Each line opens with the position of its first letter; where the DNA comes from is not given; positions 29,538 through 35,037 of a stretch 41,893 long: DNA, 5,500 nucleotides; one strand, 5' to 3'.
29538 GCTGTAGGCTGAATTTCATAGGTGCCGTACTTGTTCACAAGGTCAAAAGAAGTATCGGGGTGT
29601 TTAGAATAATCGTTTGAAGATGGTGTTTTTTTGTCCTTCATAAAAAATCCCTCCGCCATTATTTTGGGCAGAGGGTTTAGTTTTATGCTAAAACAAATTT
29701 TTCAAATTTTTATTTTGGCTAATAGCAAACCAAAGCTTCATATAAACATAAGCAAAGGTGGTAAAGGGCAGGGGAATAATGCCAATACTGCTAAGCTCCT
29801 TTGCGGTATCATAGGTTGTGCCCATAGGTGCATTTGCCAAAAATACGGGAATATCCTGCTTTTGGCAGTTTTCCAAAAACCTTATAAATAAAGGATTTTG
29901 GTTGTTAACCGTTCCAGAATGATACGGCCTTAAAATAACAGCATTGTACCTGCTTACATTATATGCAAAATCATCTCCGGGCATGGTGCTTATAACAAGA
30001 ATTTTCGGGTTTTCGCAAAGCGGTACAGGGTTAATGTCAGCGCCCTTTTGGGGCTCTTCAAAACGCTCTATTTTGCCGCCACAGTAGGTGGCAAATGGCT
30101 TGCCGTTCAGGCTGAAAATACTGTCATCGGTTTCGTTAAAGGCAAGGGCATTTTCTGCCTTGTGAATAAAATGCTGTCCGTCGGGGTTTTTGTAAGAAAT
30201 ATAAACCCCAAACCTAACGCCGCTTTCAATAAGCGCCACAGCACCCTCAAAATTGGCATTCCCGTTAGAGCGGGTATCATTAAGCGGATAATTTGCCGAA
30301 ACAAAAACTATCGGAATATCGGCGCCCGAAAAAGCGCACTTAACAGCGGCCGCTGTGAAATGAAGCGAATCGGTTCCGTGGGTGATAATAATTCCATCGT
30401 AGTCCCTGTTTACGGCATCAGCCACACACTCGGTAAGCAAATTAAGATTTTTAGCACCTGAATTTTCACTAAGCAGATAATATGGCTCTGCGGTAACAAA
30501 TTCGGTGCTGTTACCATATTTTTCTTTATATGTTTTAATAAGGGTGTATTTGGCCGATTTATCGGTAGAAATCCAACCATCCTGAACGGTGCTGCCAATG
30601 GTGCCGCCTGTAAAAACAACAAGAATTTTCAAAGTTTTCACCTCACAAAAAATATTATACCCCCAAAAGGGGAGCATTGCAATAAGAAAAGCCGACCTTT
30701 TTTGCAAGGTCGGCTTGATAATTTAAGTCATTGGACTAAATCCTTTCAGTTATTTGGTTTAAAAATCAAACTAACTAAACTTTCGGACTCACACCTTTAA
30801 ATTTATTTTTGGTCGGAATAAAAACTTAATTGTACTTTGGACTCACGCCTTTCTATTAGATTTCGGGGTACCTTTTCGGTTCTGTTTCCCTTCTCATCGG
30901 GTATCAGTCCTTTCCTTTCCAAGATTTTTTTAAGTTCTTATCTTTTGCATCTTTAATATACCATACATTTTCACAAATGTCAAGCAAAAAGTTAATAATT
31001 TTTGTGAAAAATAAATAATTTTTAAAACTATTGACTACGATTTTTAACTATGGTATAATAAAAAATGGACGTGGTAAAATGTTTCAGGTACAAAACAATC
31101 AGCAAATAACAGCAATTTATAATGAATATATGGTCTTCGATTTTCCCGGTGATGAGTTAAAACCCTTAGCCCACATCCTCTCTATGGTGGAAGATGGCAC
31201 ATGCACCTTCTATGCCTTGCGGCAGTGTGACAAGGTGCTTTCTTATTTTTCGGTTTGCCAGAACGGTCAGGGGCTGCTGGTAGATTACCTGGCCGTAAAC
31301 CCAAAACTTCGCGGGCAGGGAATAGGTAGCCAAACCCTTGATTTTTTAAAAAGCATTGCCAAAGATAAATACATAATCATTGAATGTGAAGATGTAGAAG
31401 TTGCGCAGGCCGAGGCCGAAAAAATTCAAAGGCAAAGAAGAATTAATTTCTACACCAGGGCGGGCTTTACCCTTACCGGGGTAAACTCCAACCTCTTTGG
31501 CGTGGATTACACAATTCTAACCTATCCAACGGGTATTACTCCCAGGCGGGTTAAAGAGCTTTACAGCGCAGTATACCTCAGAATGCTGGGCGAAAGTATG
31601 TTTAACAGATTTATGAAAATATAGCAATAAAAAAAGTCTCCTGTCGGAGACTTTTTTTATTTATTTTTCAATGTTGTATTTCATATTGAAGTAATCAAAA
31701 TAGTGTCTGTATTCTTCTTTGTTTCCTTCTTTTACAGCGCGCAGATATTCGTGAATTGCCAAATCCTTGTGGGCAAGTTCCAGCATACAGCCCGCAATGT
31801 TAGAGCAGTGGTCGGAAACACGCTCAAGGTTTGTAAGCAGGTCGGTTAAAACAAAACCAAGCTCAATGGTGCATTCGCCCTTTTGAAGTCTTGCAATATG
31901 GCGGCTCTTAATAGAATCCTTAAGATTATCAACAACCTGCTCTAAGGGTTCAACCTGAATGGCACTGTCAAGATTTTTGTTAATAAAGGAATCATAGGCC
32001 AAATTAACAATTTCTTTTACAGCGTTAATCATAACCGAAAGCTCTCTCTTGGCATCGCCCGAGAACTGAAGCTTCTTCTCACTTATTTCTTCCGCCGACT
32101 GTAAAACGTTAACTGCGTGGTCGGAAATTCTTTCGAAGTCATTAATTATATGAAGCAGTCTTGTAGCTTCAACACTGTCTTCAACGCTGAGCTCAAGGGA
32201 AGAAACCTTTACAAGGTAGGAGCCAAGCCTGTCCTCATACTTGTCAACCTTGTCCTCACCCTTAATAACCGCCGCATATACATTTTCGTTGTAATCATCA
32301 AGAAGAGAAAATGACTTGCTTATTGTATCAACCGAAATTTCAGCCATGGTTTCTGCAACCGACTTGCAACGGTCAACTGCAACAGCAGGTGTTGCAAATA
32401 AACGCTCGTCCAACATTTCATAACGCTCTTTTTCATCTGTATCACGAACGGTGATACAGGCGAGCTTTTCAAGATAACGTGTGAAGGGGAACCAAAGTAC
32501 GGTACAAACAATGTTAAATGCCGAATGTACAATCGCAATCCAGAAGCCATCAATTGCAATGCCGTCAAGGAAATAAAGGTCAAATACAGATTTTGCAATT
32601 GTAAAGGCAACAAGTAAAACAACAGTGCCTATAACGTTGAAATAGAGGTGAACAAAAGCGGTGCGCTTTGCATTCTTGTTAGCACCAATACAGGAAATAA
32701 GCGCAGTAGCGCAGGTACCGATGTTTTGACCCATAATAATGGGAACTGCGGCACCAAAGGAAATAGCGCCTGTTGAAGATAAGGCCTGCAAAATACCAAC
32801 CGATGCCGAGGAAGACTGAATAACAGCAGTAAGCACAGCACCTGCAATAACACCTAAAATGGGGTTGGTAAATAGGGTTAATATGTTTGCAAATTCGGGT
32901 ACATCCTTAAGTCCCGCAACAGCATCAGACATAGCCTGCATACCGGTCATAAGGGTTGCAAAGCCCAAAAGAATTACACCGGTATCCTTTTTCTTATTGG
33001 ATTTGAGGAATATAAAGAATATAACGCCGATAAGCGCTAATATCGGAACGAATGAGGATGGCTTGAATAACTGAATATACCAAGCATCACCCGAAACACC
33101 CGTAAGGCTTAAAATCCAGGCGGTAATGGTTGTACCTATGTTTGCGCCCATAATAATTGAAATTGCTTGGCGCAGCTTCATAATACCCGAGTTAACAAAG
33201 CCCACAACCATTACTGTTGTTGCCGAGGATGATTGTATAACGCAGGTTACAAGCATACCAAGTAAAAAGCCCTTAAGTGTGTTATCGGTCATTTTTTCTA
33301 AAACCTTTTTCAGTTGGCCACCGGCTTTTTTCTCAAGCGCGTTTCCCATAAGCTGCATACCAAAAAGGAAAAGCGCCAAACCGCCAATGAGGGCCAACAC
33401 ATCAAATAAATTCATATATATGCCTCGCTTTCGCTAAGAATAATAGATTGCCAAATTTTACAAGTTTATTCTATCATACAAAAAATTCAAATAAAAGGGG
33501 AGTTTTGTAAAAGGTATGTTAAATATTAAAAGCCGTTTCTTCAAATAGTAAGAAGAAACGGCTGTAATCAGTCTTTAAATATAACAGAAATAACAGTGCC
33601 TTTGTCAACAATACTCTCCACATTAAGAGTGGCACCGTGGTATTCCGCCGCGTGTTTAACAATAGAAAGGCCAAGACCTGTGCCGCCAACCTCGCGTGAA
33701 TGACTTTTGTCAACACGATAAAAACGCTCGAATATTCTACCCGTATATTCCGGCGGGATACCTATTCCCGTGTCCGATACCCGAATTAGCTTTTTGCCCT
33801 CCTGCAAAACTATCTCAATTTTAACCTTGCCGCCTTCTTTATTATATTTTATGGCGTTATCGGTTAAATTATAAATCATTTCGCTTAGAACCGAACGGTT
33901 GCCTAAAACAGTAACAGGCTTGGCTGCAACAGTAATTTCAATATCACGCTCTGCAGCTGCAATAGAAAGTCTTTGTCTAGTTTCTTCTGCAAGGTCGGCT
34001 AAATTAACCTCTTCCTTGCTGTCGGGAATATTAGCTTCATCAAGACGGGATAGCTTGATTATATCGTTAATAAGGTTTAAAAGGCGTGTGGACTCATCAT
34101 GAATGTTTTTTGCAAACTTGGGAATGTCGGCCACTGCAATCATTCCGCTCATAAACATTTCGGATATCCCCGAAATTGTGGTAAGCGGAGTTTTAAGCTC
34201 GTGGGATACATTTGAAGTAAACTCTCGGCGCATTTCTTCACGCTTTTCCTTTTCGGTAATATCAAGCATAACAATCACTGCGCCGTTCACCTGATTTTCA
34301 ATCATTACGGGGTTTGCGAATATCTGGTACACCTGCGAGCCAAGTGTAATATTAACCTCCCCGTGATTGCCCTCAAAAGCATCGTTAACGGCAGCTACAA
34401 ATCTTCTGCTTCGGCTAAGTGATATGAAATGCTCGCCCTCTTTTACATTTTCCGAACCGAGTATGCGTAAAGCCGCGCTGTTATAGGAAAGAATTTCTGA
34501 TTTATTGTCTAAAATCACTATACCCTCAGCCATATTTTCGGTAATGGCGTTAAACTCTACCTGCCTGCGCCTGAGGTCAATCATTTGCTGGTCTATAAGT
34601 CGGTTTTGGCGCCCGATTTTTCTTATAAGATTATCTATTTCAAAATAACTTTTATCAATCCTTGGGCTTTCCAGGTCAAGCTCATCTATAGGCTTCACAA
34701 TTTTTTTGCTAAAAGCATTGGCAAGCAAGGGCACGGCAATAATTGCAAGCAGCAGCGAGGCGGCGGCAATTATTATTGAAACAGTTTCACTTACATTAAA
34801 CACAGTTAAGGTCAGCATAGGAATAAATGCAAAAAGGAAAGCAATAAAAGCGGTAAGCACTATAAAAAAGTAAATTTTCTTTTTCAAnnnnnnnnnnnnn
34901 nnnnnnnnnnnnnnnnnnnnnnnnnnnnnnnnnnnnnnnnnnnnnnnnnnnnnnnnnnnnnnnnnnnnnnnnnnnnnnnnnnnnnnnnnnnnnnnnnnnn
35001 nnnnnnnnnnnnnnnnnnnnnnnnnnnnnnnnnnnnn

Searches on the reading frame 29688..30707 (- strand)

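Call 23: search_protein_families(library=pfam, proteins=[window:29688-30707:-], max_evalue=0.001)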
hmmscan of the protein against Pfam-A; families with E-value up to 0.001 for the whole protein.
window:29688-30707:- (339 aa): 1 family
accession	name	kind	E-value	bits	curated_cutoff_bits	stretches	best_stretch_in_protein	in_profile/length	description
PF00710.25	Asparaginase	-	2.3e-26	93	22.5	1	27-218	1-190/193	Asparaginase, N-terminal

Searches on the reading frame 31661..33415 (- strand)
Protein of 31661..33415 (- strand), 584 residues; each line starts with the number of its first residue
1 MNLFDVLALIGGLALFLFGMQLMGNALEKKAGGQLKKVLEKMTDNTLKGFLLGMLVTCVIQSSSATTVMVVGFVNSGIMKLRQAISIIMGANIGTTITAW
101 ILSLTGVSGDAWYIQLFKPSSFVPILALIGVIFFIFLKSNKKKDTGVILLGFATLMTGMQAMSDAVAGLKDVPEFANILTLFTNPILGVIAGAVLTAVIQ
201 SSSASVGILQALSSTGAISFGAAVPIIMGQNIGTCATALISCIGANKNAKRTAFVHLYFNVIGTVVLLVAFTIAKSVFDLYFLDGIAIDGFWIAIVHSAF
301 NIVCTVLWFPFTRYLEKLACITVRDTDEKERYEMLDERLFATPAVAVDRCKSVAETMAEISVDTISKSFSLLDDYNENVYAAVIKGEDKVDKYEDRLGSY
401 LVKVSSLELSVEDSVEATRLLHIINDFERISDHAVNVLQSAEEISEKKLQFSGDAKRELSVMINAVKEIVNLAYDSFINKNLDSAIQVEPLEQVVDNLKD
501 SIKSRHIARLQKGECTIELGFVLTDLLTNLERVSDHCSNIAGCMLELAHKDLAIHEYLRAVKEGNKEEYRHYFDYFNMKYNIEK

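Call 23: search_protein_families(library=pfam, proteins=[window:31661-33415:-], max_evalue=0.001)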
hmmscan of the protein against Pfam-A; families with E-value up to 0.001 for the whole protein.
window:31661-33415:- (584 aa): 2 families
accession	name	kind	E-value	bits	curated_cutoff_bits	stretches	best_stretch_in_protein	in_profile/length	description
PF02690.20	Na_Pi_cotrans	-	8.2e-67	223.9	29.1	2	15-163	1-136/137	Na+/Pi-cotransporter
PF01895.24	PhoU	-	5.3e-30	104.1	23.5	2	461-541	3-86/89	PhoU domain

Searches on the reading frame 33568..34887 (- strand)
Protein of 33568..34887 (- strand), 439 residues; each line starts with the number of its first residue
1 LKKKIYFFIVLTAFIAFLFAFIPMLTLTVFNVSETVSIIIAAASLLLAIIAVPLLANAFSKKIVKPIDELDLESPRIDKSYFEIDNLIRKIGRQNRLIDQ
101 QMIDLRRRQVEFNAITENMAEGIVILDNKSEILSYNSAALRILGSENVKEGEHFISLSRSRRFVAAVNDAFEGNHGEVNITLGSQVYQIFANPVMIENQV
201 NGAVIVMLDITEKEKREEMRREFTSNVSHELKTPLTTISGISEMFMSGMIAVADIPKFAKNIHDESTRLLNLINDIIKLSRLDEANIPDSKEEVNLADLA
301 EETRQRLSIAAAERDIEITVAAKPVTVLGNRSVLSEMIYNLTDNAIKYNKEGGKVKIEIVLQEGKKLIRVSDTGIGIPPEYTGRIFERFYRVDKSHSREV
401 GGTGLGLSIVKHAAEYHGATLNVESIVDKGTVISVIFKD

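Call 23: search_protein_families(library=pfam, proteins=[window:33568-34887:-], max_evalue=0.001)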
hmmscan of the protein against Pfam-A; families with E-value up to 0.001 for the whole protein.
window:33568-34887:- (439 aa): 3 families
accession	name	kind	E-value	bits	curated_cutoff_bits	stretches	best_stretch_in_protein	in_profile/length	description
PF02518.31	HATPase_c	-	2.3e-27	96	26.4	1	331-437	3-107/111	Histidine kinase-, DNA gyrase B-, and HSP90-like ATPase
PF00512.31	HisKA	-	7.1e-16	58.5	26.9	1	219-284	1-65/66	His Kinase A (phospho-acceptor) domain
PF13188.13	PAS_8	-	2.8e-06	27.5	21.8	1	112-148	3-38/65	PAS domain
